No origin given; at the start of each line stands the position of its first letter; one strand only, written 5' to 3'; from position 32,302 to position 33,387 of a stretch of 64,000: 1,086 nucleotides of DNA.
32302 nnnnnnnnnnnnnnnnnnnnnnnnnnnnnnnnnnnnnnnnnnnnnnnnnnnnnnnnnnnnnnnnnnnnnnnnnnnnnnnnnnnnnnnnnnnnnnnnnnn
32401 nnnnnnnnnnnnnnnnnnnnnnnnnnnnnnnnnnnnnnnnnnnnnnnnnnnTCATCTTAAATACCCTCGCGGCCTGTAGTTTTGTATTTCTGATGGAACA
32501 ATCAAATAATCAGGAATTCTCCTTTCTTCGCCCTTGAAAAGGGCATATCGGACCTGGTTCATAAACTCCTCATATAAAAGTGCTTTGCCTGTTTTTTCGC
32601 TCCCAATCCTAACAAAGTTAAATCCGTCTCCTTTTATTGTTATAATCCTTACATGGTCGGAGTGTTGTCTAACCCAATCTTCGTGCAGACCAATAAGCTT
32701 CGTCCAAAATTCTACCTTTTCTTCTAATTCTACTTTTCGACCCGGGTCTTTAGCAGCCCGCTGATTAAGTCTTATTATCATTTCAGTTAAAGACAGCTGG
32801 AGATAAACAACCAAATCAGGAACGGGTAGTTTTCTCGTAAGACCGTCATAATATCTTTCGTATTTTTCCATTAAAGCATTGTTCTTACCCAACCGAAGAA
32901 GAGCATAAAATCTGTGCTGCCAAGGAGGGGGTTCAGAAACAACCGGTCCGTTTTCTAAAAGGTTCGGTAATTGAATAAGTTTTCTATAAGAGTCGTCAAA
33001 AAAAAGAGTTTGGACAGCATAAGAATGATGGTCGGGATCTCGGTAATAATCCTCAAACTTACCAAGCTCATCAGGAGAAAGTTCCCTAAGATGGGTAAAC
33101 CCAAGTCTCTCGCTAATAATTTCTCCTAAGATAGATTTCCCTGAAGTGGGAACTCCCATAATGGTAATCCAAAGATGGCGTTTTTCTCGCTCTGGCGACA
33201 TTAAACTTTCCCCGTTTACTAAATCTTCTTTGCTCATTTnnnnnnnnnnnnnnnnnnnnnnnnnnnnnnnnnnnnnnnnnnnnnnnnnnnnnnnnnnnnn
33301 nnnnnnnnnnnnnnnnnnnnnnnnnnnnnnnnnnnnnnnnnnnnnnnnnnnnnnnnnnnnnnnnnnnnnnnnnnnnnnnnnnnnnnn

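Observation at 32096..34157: Decaying thymidylate kinase (tmk) pseudogene translationally coupled to a dNK-family kinase and thyX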

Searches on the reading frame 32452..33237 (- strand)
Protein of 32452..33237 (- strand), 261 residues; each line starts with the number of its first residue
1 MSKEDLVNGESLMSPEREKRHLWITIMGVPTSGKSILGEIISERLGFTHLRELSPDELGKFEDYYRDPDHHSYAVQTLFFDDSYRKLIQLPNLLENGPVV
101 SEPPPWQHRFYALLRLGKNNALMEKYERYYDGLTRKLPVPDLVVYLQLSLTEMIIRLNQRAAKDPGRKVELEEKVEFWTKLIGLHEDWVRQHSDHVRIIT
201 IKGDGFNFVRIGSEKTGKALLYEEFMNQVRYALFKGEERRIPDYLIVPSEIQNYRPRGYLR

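Call 3: search_protein_families(library=pfam, proteins=[window:32452-33237:-], max_evalue=1)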
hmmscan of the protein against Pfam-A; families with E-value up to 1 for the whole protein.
window:32452-33237:- (261 aa): 4 families
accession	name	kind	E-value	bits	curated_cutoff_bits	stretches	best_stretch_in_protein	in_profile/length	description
PF01712.25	dNK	-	7.8e-17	62.1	27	1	24-211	1-187/203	Deoxynucleoside kinase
PF13238.12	AAA_18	-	9.7e-06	26.5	29.4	1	24-168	1-119/128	AAA domain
PF13207.12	AAA_17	-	0.0041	17.8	27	1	27-50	1-24/136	AAA domain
PF13671.12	AAA_33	-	0.01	16.5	27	0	25-52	3-30/143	AAA domain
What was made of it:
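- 32452..33237 (-): dNK-family kinase (261 aa), intact, from a rare subfamily. PF01712 E 7.8e-17 (call 3).
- Checked: The kinase is 33237..32452 (261 aa; PF01712 dNK E 7.8e-17, 62.1 bits against a cutoff of 27; call 3).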

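Call 6: search_protein_families(library=ncbifam, proteins=[window:32452-33237:-], max_evalue=1)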
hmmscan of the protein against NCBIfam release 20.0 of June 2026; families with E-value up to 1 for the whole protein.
window:32452-33237:- (261 aa): 11 families
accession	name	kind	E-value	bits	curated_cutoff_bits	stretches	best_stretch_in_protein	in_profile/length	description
TIGR01360.1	aden_kin_iso1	equivalog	0.0024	17.6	284.1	1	23-51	5-33/188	adenylate kinase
NF040667.1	hom_kin_desulfo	exception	0.025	14.5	197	1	24-50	3-29/163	homoserine kinase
NF004018.0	PRK05480.1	equivalog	0.041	13.3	180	1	19-74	4-53/210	uridine kinase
TIGR02173.1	cyt_kin_arch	equivalog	0.043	13.8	102.1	1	23-50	2-29/169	(d)CMP kinase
NF006746.0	PRK09270.1-5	subfamily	0.052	12.5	250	1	12-45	13-45/210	nucleoside/nucleotide kinase family protein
TIGR01359.1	UMP_CMP_kin_fam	subfamily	0.065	13.2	207.6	0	26-50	4-28/185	UMP-CMP kinase family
NF008994.0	PRK12337.1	equivalog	0.085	11.3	603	1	16-50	257-291/492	2-phosphoglycerate kinase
NF001866.0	PRK00625.1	equivalog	0.087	13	142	0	24-46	3-25/173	shikimate kinase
NF004861.0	PRK06217.1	equivalog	0.12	11.7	203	0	24-50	4-30/183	hypothetical protein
TIGR00235.1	udk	equivalog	0.16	11.6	220.3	0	19-73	4-52/207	uridine kinase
TIGR01351.1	adk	subfamily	0.17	11.5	168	0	25-50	3-28/212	adenylate kinase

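Call 7: find_encoding_contigs(protein=window:32452-33237:-, flank=6000, max_places=10)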
Protein window:32452-33237:- (261 aa): 1 contig read that carries it; 1 place shown.
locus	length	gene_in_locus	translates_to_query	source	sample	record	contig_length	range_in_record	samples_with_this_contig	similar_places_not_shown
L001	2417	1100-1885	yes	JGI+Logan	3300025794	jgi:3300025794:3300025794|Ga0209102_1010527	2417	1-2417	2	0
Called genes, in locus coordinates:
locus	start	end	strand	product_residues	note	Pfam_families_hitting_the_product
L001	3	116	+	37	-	?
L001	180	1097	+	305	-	PF02511:Thy1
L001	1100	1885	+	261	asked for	PF01712:dNK, PF13238:AAA_18 (faint)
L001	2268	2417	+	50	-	?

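Call 8: find_homologous_proteins(query=window:32452-33237:-)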
Query window:32452-33237:- (261 aa): 2 proteins with E <= 0.001 among 358 candidates.
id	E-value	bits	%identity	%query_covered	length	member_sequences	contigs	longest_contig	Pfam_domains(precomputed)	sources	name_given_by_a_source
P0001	5.5e-166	569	100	95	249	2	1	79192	PF13238.13,PF01712.26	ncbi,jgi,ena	-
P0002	2.4e-115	402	67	98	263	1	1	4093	PF13238.13,PF01712.26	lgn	-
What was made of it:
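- Tried and rejected: The word-indexed protein search found only two close homologs of the kinase (call 8).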

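Call 10: find_encoding_contigs(protein=P0002, flank=6000)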
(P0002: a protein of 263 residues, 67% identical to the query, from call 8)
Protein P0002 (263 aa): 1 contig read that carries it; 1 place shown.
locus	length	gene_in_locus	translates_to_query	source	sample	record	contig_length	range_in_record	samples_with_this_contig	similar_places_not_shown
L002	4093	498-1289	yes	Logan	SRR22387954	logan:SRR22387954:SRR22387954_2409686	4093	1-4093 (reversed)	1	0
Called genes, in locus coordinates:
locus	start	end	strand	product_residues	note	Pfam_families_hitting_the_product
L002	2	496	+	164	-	?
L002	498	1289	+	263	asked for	PF01712:dNK, PF13238:AAA_18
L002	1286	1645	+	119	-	PF02223:Thymidylate_kin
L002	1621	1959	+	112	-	PF02223:Thymidylate_kin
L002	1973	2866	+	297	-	PF07837:FTCD_N, PF02971:FTCD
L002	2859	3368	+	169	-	PF04961:FTCD_C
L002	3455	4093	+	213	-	?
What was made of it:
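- The L002 frameshift rests on a single Logan contig (call 10).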

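Call 15: find_related_loci(query=A1, collection=genome_contigs, flank=5000)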
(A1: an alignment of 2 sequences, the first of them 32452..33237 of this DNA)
Query A1 (261 aa) in genome_contigs; peptide patterns used: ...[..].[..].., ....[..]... (x = any residue, [..] = any of these).
59 stretches matched a pattern, but none encodes a relative of the query by tblastn (E <= 1e-3).

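Call 17: find_related_loci(query=A1, collection=metagenome_contigs, flank=5000)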
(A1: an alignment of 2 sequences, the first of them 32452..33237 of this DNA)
Query A1 (261 aa) in metagenome_contigs; peptide patterns used: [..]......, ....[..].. (x = any residue, [..] = any of these).
503 stretches matched a pattern, but none encodes a relative of the query by tblastn (E <= 1e-3).

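Call 23: search_protein_representatives(protein=window:32452-33237:-)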
Query: 261 residues. Proteins with E-value up to 0.001 (for the whole library): 250; up to 1e-10: 25; up to 1e-30: 12. The best 150 are listed.
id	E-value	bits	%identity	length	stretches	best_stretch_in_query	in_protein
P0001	1.7e-166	568.5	100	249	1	13-261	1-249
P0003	2.4e-48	181.2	40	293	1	12-257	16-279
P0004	3.7e-45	170.7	40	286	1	7-257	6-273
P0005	1.9e-43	165.2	41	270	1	7-258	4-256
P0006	1.9e-43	165.2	39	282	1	12-257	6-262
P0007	7.7e-43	163.1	36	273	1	10-257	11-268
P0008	2.9e-41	158.0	38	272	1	18-257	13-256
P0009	5.2e-39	150.6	39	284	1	9-255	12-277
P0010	8.9e-36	140.0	38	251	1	17-245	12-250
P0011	1.7e-35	139.1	36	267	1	10-256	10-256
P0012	1.7e-34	135.8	36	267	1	14-256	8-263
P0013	2.2e-31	125.6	38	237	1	15-212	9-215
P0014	1.3e-30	123.1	36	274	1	11-260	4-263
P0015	3.0e-28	115.3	41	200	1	86-258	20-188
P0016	6.7e-24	101.1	33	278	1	19-224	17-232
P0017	8.6e-19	84.3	30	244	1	10-236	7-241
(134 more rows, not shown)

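Call 25: find_homologous_proteins(query=A3, max_evalue=1e-10)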
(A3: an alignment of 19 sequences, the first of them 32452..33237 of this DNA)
Query A3 (19 sequences) (261 aa, profile of the alignment): 10 proteins with E <= 1e-10 among 4998 candidates.
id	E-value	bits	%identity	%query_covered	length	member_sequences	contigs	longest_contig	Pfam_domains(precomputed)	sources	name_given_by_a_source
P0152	4.2e-96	339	44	98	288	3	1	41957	PF13238.13,PF01712.26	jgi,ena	-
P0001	5.8e-95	336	100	95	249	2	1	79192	PF13238.13,PF01712.26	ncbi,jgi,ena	-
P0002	2.2e-94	334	67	98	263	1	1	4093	PF13238.13,PF01712.26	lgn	-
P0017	8.5e-80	286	29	88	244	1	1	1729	PF01712.26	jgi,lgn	jgi:deoxyadenosine/deoxycytidine kinase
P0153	6.7e-69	250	28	85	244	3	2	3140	PF01712.26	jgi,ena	-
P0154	1.7e-25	108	32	61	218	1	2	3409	PF02223.24,PF13671.13,PF13238.13,PF01712.26,PF13191.13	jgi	jgi:deoxyguanosine kinase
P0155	5.6e-24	103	32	58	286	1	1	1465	PF02223.24,PF13238.13,PF01712.26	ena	-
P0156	7.6e-24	102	33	54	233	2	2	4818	PF02223.24,PF13671.13,PF13238.13,PF01712.26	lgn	-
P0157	2.1e-23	101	28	72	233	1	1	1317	PF02223.24,PF13671.13,PF13238.13,PF01712.26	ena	-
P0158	1.8e-22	98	29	66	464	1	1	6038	PF13238.13,PF01712.26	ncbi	-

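Call 26: find_encoding_contigs(protein=P0152, flank=6000)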
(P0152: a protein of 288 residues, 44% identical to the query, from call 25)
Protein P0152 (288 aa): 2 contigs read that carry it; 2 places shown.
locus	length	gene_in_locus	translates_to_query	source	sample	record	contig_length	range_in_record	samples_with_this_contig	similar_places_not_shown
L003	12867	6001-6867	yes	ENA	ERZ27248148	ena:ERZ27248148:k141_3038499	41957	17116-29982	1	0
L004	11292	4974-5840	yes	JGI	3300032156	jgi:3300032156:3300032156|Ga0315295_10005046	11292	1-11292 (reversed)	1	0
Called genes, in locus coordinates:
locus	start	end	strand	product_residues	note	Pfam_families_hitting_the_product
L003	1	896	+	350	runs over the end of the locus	PF00022:Actin (faint), PF06723:MreB_Mbl, PF25216:Volactin (faint), PF00012:HSP70, PF14450:FtsA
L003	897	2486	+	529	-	PF03717:PBP_dimer, PF00905:Transpeptidase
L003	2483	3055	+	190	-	PF02481:DNA_processg_A, PF18306:LDcluster4 (faint)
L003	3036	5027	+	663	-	PF01751:Toprim, PF01131:Topoisom_bac, PF01396:Zn_ribbon_Top1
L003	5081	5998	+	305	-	PF02511:Thy1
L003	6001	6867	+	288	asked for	PF01712:dNK, PF13238:AAA_18 (faint)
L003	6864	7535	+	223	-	PF02223:Thymidylate_kin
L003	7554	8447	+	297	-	PF07837:FTCD_N, PF02971:FTCD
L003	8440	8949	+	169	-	PF04961:FTCD_C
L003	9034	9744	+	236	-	PF00318:Ribosomal_S2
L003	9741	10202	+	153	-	PF00889:EF_TS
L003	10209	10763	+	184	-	PF01765:RRF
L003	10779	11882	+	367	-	PF02163:Peptidase_M50, PF04495:GRASP55_65 (weak), PF00595:PDZ (faint), PF13180:PDZ_2, PF14685:PDZ_Tricorn (faint), PF17820:PDZ_6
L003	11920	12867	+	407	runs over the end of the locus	PF00587:tRNA-synt_2b, PF03129:HGTP_anticodon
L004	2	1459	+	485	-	?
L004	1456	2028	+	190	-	PF02481:DNA_processg_A, PF18306:LDcluster4 (faint)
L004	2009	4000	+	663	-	PF01751:Toprim, PF01131:Topoisom_bac, PF01396:Zn_ribbon_Top1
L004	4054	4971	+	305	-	PF02511:Thy1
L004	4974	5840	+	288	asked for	PF01712:dNK, PF13238:AAA_18 (faint)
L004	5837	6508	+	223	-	PF02223:Thymidylate_kin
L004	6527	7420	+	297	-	PF07837:FTCD_N, PF02971:FTCD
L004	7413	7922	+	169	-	PF04961:FTCD_C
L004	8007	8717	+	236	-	PF00318:Ribosomal_S2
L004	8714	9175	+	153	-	PF00889:EF_TS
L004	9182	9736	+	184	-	PF01765:RRF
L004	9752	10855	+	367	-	PF02163:Peptidase_M50, PF04495:GRASP55_65 (weak), PF00595:PDZ (faint), PF13180:PDZ_2, PF14685:PDZ_Tricorn (faint), PF17820:PDZ_6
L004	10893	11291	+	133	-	?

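Call 27: find_encoding_contigs(protein=P0153, flank=6000)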
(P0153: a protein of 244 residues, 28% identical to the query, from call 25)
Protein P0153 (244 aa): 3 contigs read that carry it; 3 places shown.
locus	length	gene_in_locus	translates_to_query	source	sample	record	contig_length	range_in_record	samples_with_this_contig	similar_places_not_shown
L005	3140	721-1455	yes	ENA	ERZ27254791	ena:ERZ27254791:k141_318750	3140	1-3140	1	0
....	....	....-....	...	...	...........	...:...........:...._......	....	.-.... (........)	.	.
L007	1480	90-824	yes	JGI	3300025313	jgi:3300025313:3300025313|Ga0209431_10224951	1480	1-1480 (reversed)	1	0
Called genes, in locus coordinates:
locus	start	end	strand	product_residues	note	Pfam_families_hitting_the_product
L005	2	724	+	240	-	?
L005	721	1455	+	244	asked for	PF01712:dNK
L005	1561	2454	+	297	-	PF07837:FTCD_N, PF02971:FTCD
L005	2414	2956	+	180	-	PF04961:FTCD_C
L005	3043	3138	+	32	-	?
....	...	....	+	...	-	-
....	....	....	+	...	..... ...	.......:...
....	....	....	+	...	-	?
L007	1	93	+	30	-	?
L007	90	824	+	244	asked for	PF01712:dNK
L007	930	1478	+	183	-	?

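Call 28: find_encoding_contigs(protein=P0017, flank=6000)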
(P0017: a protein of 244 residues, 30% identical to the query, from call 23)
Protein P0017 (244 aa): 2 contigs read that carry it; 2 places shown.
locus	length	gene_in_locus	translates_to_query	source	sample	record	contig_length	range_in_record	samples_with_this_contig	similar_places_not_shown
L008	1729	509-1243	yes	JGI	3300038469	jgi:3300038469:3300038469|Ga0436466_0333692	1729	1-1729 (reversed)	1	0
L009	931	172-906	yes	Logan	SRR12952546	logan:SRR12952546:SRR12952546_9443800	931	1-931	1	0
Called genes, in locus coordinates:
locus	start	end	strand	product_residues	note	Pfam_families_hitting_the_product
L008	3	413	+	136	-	?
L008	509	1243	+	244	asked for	PF01712:dNK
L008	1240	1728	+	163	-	?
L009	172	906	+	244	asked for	PF01712:dNK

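Call 35: search_solved_structures(query=A3, max_evalue=0.01, show_alignments=2)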
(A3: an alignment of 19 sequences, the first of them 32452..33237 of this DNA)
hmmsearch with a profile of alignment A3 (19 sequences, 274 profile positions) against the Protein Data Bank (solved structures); distinct sequences matched with E-value up to 0.01: 84 (the best 60 are shown).
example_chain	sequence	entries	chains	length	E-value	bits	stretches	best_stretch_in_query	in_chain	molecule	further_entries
2jas_A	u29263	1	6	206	5.4e-28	101.2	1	20-212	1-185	DEOXYGUANOSINE KINASE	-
2jaq_A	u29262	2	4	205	2.7e-27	98.9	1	23-212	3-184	DEOXYGUANOSINE KINASE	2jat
8puu_A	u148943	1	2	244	5.6e-25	91.3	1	20-216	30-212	Deoxynucleoside kinase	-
2a2z_A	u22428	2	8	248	1.8e-14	56.9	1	19-203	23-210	Deoxycytidine kinase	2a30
1zm7_A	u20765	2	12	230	1.2e-13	54.2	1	18-213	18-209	Deoxynucleoside kinase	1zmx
1ot3_A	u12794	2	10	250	1.4e-13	53.9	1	18-215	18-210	Deoxyribonucleoside Kinase | DEOXYNUCLEOSIDE KINASE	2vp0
1j90_A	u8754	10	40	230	1.5e-13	53.8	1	18-213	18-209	Deoxyribonucleoside kinase | DEOXYNUCLEOSIDE KINASE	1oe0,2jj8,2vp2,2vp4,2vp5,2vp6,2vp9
2jcs_A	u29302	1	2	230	7.4e-13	51.5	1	18-213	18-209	DEOXYNUCLEOSIDE KINASE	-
6ybh_A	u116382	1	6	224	6.8e-12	48.4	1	18-213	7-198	Deoxynucleoside kinase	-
1p5z_B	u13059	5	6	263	3.5e-11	46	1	58-203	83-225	Deoxycytidine kinase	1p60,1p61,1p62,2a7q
3ipx_A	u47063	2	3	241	3.8e-11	45.9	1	58-203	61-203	Deoxycytidine kinase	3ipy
2qrn_A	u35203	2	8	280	5.1e-11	45.5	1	58-203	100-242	Deoxycytidine kinase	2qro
3hp1_A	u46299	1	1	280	6.1e-11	45.2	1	58-203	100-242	Deoxycytidine kinase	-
3qej_A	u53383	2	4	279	7.5e-11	44.9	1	58-203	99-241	Deoxycytidine kinase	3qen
5mql_A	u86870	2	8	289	7.6e-11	44.9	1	58-203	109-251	Deoxycytidine kinase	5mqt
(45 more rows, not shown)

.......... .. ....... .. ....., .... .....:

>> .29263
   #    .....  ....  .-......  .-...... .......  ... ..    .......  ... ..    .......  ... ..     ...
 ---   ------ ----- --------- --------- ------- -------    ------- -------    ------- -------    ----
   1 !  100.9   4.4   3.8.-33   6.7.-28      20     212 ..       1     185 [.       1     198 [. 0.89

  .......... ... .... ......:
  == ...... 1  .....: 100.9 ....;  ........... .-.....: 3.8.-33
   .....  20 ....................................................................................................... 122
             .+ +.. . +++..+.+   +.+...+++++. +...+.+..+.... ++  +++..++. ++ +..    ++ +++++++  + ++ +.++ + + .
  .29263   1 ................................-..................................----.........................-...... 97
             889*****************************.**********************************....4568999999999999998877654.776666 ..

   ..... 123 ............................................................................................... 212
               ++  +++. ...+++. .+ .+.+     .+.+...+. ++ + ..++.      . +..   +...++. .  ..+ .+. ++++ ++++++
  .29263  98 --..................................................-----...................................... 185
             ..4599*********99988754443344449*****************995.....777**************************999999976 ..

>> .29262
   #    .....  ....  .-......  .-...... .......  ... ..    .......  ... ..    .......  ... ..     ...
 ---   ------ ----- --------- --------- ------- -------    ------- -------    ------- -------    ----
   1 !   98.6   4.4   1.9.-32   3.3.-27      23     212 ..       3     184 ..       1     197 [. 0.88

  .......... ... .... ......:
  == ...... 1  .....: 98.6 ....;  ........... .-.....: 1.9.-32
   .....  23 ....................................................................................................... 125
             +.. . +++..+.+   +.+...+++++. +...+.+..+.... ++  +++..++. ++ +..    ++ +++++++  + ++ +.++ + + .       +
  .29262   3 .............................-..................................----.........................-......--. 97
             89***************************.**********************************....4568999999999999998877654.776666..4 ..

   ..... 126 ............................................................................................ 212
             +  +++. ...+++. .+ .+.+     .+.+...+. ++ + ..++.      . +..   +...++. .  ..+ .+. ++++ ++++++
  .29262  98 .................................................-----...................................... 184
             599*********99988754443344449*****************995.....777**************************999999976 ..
